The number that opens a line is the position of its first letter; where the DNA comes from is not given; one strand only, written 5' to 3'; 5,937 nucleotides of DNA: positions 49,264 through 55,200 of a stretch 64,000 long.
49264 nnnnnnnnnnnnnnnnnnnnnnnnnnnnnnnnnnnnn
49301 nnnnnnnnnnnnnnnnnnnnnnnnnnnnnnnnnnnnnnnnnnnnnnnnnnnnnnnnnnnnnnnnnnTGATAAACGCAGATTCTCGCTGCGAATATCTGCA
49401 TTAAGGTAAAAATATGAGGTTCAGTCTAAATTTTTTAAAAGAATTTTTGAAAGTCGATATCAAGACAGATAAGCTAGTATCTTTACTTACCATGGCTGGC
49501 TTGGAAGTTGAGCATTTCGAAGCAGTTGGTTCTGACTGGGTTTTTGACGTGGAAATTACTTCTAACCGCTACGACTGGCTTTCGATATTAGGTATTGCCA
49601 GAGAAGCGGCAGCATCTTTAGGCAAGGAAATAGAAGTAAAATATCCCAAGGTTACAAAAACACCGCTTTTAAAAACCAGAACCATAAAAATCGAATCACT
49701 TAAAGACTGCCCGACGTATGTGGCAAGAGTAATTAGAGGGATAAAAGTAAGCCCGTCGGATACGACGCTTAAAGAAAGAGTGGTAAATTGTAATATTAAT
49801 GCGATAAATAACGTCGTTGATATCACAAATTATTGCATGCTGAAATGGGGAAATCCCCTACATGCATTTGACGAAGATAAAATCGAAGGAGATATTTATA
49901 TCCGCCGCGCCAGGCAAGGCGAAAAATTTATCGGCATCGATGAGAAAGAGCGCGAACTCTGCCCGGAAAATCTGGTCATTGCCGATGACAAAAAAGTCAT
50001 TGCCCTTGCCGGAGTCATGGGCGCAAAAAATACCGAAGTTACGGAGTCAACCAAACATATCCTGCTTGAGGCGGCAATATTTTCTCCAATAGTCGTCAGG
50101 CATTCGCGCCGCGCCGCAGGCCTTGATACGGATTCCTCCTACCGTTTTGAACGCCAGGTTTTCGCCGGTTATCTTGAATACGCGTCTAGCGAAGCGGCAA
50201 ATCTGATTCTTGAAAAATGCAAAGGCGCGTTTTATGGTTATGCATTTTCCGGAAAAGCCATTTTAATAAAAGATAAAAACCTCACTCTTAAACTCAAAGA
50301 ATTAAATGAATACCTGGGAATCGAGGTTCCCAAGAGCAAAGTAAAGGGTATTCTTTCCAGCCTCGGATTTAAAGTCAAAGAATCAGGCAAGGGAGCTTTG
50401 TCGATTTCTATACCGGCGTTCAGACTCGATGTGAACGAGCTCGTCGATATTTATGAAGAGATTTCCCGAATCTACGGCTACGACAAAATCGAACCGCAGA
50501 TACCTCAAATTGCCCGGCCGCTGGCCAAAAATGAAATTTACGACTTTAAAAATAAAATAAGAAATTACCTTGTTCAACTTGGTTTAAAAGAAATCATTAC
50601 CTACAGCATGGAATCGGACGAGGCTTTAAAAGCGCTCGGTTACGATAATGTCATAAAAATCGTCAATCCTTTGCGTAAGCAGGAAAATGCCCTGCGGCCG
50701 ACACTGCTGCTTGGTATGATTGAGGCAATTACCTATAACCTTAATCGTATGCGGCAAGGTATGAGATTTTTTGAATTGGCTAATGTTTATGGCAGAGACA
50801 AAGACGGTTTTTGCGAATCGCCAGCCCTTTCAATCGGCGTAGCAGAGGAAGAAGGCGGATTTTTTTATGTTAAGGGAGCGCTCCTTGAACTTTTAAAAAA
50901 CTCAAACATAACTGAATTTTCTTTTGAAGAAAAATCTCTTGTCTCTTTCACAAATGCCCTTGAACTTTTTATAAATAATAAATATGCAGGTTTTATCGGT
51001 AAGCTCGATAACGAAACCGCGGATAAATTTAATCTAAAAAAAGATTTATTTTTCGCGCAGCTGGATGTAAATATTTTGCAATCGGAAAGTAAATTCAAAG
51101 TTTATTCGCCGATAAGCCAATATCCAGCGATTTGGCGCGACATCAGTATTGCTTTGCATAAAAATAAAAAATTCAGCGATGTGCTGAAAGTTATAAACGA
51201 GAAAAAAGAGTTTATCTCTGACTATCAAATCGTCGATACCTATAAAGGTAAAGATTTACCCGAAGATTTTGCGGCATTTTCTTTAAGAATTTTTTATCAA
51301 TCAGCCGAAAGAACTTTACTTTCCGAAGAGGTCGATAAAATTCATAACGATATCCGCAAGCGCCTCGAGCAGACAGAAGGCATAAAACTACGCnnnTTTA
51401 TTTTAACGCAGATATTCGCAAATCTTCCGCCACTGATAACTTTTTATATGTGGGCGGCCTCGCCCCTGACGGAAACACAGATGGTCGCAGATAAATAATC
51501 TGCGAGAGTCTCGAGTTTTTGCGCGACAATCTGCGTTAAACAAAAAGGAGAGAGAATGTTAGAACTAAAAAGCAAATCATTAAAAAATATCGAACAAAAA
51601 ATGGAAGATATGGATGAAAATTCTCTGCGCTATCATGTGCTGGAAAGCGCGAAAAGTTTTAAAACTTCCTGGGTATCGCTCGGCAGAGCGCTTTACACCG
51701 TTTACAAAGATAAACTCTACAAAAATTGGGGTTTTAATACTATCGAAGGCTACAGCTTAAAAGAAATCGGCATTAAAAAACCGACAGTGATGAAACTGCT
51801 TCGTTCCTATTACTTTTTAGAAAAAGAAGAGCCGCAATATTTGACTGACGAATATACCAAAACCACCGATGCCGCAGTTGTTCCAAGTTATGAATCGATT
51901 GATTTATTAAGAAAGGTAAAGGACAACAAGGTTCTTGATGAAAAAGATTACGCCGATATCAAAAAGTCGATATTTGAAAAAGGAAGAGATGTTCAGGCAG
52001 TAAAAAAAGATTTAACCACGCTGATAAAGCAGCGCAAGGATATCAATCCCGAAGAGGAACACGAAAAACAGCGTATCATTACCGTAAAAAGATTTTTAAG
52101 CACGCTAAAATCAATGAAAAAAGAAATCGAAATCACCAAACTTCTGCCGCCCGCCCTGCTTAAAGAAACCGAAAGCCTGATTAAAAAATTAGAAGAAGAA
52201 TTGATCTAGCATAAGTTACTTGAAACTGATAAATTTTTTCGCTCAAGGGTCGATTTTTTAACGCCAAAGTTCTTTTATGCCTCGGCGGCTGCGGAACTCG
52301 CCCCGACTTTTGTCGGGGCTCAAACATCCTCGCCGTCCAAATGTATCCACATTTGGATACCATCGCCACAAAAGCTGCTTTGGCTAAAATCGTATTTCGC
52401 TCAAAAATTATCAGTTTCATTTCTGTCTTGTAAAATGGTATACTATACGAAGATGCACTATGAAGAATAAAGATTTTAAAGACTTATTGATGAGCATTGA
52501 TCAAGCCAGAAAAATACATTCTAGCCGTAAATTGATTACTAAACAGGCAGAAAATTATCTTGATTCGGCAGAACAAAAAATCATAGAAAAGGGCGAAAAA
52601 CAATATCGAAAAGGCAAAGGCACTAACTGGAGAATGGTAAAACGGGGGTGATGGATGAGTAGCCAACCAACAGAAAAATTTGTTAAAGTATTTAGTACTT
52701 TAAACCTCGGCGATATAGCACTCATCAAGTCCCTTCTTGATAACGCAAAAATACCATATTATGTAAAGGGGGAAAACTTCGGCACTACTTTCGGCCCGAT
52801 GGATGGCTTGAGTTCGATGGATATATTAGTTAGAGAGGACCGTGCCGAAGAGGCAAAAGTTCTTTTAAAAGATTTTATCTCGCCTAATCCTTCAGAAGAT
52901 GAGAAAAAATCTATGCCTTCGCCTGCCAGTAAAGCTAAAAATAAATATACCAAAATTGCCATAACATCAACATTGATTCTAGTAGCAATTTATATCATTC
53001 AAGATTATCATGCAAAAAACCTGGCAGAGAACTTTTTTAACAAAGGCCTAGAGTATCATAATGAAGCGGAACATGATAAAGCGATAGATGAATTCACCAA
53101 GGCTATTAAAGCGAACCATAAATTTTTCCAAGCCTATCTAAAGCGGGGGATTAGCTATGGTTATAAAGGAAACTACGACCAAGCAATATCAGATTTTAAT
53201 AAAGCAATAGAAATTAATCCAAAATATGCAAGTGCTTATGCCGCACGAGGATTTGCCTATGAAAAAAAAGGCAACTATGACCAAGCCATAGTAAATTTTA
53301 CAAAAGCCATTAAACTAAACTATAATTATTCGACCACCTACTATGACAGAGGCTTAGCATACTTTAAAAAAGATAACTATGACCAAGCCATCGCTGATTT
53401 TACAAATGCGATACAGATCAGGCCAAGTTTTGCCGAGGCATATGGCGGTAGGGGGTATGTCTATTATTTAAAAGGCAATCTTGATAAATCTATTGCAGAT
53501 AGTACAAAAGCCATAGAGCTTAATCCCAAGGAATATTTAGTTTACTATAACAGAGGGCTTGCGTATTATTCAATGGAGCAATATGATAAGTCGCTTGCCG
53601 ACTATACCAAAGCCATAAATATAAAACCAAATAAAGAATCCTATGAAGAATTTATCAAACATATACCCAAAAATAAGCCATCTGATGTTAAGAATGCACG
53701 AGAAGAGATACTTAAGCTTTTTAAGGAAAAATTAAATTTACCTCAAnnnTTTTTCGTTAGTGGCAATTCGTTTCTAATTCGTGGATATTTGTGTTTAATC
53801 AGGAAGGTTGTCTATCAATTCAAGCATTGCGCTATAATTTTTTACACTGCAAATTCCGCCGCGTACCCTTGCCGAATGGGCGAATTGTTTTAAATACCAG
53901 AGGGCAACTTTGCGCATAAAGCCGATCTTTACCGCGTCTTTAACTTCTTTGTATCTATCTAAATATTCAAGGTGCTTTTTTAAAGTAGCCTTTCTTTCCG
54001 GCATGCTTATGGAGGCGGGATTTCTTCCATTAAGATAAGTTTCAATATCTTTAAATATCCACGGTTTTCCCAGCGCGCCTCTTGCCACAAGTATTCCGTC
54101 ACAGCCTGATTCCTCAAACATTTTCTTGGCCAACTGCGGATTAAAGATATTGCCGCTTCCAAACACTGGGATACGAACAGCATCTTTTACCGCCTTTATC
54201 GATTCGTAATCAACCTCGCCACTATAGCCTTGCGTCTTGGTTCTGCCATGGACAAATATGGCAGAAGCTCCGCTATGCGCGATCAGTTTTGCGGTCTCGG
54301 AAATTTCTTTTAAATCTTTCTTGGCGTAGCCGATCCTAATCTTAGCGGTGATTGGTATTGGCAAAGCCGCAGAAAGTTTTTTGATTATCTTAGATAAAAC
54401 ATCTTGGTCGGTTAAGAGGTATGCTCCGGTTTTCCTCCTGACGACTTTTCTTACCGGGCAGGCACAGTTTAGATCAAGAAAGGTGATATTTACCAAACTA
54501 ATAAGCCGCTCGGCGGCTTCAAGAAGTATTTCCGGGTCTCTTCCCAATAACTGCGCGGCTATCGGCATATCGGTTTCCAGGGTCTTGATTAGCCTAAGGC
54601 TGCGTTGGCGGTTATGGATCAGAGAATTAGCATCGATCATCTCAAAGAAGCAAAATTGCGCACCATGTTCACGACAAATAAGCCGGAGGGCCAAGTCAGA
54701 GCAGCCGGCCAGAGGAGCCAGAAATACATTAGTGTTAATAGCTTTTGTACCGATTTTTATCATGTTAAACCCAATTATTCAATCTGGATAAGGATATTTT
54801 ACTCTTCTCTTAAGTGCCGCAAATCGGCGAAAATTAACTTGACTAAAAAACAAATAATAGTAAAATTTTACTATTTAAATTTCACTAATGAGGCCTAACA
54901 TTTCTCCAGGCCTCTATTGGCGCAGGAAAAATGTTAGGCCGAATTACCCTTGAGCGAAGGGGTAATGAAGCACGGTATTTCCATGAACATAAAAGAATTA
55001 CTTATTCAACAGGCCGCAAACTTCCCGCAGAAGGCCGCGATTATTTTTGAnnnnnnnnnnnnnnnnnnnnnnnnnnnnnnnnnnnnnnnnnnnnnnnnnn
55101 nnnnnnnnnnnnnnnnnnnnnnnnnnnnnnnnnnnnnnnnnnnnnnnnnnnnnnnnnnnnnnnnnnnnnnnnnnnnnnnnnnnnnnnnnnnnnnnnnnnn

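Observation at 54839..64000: Unassigned lipid/polyketide-like gene cluster with a KS plus Cys-less KS partner, running off the window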

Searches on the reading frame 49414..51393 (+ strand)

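Call 70: search_protein_families(library=pfam, proteins=[window:49414-51393:+], max_evalue=0.001)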
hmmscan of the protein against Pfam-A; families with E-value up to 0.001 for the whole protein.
window:49414-51393:+ (660 aa): 4 families
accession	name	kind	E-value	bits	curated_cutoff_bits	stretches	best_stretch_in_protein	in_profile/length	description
PF03483.22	B3_4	-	7e-64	215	29.3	1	99-269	2-173/174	B3/4 domain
PF17759.6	tRNA_synthFbeta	-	5e-36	124.6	22.4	1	359-552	1-214/214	Phenylalanyl tRNA synthetase beta chain CLM domain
PF03484.21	B5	-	7.6e-23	80.9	28.6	1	291-356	2-67/67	tRNA synthetase B5 domain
PF03147.19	FDX-ACB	-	1.2e-21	77.4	31.1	1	568-660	1-94/94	Ferredoxin-fold anticodon binding domain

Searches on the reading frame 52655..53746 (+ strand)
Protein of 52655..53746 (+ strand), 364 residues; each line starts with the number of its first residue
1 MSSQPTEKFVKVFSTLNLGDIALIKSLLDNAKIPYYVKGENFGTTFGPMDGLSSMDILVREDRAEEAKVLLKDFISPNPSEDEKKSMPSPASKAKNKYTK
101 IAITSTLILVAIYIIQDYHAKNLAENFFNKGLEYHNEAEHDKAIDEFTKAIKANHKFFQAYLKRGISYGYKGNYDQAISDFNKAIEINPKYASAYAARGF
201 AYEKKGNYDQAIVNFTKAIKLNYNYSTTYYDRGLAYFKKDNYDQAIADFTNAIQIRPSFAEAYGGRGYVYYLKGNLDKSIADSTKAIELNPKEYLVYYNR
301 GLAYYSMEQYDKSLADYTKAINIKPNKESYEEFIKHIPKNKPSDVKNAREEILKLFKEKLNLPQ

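Call 70: search_protein_families(library=pfam, proteins=[window:52655-53746:+], max_evalue=0.001)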
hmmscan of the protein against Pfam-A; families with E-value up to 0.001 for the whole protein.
window:52655-53746:+ (364 aa): 21 families
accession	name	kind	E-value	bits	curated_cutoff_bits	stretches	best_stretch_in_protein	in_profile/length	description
PF00515.34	TPR_1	-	3.1e-51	169.7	27.8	5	159-191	2-34/34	Tetratricopeptide repeat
PF07719.23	TPR_2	-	8.6e-41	135.1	27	5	296-326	3-33/34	Tetratricopeptide repeat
PF13414.12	TPR_11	-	1.2e-38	131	26.8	5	170-206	6-42/42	TPR repeat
PF13181.12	TPR_8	-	1.2e-37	125.3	25.7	5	159-191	2-34/34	Tetratricopeptide repeat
PF13431.12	TPR_17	-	4.3e-26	89.4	24.4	2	181-212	2-33/34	Tetratricopeptide repeat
PF13432.12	TPR_16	-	5.7e-20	71.8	32.7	2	230-291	1-62/65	Tetratricopeptide repeat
PF13424.12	TPR_12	-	1.2e-19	70.7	30.1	3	159-221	4-74/77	Tetratricopeptide repeat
PF13371.12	TPR_9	-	7.1e-15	55.2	35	1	275-328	10-63/73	Tetratricopeptide repeat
PF13174.12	TPR_6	-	1.3e-13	51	26.3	0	159-190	1-32/33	Tetratricopeptide repeat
PF10516.15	SHNi-TPR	-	2.3e-13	49.8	21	0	240-256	15-31/38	SHNi-TPR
PF14559.12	TPR_19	-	3e-13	50.3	25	1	172-212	5-45/68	Tetratricopeptide repeat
PF25575.1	TPR_BSK1_C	-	1.5e-11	44.7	42.2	0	202-262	53-113/118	Serine/threonine-protein kinase BSK1-like, TPR repeats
PF13428.12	TPR_14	-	9.1e-11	41.8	23.5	0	159-197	2-40/44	Tetratricopeptide repeat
PF09413.15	DUF2007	-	4e-08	33.8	25.7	1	10-74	2-65/66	Putative prokaryotic signal transducing protein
PF13374.12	TPR_10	-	4.7e-06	26.9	27.5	0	297-323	5-31/42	Tetratricopeptide repeat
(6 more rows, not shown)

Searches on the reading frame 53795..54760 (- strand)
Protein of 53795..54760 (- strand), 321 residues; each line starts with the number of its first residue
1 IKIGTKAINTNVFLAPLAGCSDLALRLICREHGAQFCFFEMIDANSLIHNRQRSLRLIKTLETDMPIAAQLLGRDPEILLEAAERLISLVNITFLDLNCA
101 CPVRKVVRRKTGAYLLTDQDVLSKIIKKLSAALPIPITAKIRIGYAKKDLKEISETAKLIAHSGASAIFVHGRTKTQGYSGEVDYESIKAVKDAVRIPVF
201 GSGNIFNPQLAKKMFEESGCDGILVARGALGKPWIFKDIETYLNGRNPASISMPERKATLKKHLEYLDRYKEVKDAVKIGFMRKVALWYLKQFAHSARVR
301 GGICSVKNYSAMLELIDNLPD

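Call 91: search_protein_families(library=pfam, proteins=[window:53795-54760:-], max_evalue=0.00001)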
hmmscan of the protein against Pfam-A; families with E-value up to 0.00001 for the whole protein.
window:53795-54760:- (321 aa): 1 family
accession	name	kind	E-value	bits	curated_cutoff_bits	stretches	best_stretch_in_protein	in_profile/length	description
PF01207.24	Dus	-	6.2e-72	242.8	20.4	1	14-302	2-288/311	Dihydrouridine synthase (Dus)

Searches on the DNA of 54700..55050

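Call 53: search_rna_families(source=window, start=54700, end=55050, threshold=evalue, max_evalue=10)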
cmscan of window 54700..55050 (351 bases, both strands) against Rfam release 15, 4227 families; matches with E-value up to 10: 6.
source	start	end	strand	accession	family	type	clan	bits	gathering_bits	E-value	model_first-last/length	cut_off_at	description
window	54839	54917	+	RF02379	csRNA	Gene; sRNA;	-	17.9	57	6.7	1-93/93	no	Cia-dependent small RNA csRNA1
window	54892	54940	+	RF00984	mir-576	Gene; miRNA;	-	17.1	99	0.64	14-77/90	no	mir-576 microRNA precursor family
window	54888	54973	+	RF02987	GA-cis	Gene; sRNA;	-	16.8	34.7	0.5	1-88/88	no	GA-cis RNA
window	54887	54945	-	RF03760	mir-2041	Gene; miRNA;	-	16.2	70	2.2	1-68/68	no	mir-2041 microRNA precursor family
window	54886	54946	+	RF03760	mir-2041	Gene; miRNA;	-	15.2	70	4.1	11-58/68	no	mir-2041 microRNA precursor family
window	54807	54916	+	RF01619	ceN115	Gene; sRNA;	-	13.4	44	2.4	1-159/159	no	C. elegans sRNA ceN115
